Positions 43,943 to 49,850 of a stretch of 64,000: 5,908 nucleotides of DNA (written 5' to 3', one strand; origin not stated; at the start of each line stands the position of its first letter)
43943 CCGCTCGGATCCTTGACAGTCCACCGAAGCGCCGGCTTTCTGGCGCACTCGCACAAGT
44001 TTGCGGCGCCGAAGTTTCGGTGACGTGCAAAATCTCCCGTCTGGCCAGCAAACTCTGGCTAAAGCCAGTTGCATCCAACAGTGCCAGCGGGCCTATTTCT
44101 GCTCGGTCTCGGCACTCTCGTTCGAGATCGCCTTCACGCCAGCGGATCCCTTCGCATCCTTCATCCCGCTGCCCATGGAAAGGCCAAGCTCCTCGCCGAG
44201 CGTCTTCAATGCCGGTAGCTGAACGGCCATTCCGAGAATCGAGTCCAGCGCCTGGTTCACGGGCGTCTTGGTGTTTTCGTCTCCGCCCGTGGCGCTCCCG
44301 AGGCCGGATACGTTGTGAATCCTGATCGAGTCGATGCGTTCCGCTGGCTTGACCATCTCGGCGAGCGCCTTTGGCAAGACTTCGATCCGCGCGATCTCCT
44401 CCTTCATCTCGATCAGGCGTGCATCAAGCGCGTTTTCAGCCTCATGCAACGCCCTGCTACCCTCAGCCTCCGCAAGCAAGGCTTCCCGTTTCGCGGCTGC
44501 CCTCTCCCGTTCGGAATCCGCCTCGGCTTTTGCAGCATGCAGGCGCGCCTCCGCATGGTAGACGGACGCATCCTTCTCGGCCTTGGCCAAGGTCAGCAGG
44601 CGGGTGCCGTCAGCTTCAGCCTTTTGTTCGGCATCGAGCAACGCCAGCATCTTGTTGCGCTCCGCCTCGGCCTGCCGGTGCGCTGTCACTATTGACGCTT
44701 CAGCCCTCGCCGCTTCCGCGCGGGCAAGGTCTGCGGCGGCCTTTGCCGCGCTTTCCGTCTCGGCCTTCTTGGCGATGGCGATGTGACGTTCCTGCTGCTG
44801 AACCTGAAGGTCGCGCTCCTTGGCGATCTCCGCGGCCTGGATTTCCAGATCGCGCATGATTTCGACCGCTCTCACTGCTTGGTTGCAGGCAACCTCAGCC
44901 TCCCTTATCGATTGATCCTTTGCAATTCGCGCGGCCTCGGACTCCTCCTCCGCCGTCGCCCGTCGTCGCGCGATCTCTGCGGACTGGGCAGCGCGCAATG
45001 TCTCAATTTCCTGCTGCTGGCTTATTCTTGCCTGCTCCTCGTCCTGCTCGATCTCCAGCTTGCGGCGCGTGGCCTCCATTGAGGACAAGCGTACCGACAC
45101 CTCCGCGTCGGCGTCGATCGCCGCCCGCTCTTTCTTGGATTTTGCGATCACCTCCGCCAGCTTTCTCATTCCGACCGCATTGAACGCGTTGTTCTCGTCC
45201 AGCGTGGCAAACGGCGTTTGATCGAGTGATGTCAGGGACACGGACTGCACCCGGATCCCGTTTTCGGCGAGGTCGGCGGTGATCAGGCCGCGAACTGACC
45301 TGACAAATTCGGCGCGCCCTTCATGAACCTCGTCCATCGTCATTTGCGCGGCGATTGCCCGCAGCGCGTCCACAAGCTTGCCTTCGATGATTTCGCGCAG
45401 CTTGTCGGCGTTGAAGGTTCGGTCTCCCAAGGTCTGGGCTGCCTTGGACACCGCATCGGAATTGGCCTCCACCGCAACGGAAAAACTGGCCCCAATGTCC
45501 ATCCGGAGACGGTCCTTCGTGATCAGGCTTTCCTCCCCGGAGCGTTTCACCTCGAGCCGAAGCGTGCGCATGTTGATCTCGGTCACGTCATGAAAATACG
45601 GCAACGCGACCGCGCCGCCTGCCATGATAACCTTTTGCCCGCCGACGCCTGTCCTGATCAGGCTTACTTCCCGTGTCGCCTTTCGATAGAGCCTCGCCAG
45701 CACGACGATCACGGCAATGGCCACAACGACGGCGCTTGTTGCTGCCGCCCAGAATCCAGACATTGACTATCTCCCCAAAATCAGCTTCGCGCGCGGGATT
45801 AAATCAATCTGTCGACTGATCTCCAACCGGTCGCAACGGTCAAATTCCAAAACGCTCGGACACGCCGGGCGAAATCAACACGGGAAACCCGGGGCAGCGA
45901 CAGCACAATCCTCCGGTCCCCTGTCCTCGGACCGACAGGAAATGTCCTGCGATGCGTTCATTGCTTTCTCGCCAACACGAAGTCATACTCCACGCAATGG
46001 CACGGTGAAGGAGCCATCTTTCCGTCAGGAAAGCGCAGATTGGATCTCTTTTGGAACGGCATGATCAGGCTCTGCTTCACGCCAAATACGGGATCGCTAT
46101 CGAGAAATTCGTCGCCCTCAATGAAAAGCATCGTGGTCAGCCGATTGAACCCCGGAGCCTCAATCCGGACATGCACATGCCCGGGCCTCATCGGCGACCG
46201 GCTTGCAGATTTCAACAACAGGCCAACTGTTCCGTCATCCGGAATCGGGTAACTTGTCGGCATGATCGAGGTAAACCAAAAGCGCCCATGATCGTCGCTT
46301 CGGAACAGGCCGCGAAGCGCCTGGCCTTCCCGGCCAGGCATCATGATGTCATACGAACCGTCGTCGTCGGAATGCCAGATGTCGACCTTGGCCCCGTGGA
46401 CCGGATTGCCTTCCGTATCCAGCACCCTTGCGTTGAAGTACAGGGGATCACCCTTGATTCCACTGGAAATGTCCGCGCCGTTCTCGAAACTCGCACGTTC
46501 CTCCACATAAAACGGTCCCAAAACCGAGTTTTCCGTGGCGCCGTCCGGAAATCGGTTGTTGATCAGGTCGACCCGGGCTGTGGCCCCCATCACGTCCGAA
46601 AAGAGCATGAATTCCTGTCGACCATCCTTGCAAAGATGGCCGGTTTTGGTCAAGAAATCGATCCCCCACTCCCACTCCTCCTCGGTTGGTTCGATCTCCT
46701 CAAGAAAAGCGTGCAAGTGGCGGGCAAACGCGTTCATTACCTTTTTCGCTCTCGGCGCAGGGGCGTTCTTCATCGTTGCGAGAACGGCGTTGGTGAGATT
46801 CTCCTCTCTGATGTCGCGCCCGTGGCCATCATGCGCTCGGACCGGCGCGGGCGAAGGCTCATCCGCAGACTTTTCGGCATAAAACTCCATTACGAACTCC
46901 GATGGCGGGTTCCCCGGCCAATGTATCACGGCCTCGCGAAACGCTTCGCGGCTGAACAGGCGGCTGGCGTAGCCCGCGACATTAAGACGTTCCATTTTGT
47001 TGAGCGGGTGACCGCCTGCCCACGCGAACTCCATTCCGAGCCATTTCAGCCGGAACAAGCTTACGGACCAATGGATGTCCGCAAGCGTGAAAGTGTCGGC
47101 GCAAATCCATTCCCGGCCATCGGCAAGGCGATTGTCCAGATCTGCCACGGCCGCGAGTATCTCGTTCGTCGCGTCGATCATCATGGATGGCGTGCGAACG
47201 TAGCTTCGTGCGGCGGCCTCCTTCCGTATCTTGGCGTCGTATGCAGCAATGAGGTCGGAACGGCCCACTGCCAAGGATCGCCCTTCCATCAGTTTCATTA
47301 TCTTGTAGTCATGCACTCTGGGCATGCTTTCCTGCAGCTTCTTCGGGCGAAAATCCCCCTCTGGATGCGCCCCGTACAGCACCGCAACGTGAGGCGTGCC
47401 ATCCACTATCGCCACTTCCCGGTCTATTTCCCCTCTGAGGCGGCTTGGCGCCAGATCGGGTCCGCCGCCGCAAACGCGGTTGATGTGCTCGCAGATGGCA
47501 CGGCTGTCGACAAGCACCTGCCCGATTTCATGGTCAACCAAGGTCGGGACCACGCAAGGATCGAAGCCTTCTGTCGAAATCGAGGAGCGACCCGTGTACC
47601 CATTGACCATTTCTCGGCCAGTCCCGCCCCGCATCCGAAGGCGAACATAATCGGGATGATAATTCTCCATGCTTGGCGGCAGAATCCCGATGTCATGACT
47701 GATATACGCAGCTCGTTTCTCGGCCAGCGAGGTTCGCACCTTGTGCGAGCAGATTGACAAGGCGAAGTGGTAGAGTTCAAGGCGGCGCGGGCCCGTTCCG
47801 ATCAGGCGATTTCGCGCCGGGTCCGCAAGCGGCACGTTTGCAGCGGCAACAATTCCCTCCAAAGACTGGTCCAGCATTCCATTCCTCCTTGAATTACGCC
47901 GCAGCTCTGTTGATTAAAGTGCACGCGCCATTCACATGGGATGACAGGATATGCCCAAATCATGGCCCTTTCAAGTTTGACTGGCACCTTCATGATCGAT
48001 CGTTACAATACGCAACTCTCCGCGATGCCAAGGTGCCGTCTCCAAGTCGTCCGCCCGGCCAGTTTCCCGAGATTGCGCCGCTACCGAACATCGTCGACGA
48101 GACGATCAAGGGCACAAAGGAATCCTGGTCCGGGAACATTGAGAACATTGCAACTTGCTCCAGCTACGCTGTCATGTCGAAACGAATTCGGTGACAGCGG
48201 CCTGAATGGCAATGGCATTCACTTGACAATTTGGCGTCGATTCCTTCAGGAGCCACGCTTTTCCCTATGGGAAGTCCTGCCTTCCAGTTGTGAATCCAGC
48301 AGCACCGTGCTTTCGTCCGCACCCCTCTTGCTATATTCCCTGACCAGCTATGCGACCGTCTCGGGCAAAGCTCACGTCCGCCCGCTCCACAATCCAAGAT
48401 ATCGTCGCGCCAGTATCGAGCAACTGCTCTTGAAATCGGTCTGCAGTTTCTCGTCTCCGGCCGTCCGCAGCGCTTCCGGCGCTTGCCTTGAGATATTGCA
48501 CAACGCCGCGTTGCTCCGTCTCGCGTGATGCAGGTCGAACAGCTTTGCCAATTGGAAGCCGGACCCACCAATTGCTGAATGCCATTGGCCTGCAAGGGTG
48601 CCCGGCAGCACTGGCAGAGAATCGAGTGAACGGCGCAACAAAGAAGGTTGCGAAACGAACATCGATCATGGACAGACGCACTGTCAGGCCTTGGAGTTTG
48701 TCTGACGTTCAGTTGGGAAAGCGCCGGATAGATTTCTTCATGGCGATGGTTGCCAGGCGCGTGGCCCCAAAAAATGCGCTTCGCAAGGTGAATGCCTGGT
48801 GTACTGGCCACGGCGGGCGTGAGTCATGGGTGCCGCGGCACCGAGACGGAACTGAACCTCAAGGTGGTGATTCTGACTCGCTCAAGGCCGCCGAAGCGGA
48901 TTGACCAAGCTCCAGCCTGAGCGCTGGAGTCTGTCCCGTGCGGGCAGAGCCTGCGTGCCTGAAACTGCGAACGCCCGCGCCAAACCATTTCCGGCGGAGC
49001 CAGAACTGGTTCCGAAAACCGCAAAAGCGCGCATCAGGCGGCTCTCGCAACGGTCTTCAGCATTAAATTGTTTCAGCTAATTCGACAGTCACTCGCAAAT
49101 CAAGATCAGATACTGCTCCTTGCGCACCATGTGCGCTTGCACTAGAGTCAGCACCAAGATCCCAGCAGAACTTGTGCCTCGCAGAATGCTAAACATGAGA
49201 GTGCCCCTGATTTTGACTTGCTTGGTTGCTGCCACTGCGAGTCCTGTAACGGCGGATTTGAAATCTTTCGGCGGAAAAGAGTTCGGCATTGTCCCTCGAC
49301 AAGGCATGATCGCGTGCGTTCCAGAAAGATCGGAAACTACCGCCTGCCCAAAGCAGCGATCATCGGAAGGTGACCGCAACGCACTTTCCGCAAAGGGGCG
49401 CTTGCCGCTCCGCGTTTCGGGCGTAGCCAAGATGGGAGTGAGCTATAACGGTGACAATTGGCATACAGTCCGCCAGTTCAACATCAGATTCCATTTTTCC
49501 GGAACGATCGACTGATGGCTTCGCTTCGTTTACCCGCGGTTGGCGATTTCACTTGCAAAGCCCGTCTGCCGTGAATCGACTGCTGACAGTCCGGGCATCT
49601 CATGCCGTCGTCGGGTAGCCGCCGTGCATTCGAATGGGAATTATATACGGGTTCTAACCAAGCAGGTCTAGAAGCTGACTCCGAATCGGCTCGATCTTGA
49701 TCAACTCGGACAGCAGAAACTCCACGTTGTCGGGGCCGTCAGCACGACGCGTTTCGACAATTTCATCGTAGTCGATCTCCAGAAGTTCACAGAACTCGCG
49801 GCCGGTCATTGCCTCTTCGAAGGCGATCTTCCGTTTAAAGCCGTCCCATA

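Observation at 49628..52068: Type II R-M pair packaged as cargo inside an IS1595-family element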

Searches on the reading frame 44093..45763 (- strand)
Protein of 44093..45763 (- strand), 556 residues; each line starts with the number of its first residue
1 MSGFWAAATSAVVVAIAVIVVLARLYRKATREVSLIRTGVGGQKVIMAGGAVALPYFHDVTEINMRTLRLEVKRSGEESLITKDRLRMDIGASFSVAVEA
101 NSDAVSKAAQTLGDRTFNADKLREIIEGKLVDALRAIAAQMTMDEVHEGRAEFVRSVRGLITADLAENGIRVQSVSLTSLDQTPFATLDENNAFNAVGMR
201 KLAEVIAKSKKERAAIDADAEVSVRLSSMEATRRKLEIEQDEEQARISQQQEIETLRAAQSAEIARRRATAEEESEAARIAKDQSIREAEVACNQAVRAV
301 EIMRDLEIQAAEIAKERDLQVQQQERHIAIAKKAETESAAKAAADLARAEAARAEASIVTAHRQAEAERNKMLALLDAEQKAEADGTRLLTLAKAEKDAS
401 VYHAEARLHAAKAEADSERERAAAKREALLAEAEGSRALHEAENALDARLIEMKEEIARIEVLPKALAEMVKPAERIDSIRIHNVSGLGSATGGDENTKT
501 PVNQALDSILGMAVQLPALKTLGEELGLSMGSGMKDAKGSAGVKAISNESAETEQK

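Call 60: search_protein_families(library=pfam, proteins=[window:44093-45763:-], max_evalue=0.01)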
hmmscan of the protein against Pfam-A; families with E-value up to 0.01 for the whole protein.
window:44093-45763:- (556 aa): 2 families
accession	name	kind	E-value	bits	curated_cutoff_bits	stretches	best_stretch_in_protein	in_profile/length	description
PF15975.10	Flot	-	1.6e-34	119.1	27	1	410-528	1-124/124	Flotillin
PF01145.31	Band_7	-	1.2e-19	71.4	23.6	1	37-216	13-174/176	SPFH domain / Band 7 family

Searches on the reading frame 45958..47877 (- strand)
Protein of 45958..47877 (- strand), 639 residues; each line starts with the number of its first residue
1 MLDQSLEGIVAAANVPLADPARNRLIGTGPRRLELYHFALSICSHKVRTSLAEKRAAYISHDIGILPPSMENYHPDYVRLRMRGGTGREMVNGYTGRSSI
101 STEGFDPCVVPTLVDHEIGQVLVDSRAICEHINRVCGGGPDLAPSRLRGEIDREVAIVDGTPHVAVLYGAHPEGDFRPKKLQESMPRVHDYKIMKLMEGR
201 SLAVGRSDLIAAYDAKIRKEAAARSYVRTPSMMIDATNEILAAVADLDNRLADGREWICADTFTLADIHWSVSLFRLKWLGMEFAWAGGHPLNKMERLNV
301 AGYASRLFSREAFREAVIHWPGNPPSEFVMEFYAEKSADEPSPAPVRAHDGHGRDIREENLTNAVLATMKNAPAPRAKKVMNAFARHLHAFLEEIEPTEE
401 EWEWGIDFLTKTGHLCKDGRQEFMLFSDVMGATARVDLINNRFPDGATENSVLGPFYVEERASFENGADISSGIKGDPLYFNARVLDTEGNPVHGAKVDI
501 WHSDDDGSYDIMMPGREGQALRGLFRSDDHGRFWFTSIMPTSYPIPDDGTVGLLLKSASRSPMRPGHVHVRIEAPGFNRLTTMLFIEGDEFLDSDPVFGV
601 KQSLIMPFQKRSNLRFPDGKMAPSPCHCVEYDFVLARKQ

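Call 60: search_protein_families(library=pfam, proteins=[window:45958-47877:-], max_evalue=0.01)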
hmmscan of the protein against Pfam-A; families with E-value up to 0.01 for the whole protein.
window:45958-47877:- (639 aa): 7 families
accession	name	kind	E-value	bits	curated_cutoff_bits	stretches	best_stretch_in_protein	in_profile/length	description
PF00775.27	Dioxygenase_C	-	8.8e-34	117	27.3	1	454-636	3-181/182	Dioxygenase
PF04444.19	Dioxygenase_N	-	8.5e-24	83.6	27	1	375-447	2-74/75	Catechol dioxygenase N terminus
PF13409.12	GST_N_2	-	2.2e-07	31.8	25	1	41-134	2-69/70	Glutathione S-transferase, N-terminal domain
PF13410.11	GST_C_2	-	4e-05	24.1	24.9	1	236-291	7-61/69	Glutathione S-transferase, C-terminal domain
PF13417.12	GST_N_3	-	0.00011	22.9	22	0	110-133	47-68/75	Glutathione S-transferase, N-terminal domain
PF02798.26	GST_N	-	0.00037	21.2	20.9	0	110-134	54-76/76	Glutathione S-transferase, N-terminal domain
PF13620.12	CarboxypepD_reg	-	0.00057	20.6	32.3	0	484-543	5-50/82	Carboxypeptidase regulatory-like domain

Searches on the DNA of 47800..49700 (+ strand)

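Call 61: search_dna_similar(query=window:47880-49627:+, collection=plasmids, mode=distant, max_rows=8)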
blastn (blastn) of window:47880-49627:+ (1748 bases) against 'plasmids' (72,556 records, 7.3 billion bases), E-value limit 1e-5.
No match.

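Call 62: search_rna_families(source=window, start=47800, end=49700, threshold=evalue, max_evalue=1)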
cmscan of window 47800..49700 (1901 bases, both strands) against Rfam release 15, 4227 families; matches with E-value up to 1: 0.
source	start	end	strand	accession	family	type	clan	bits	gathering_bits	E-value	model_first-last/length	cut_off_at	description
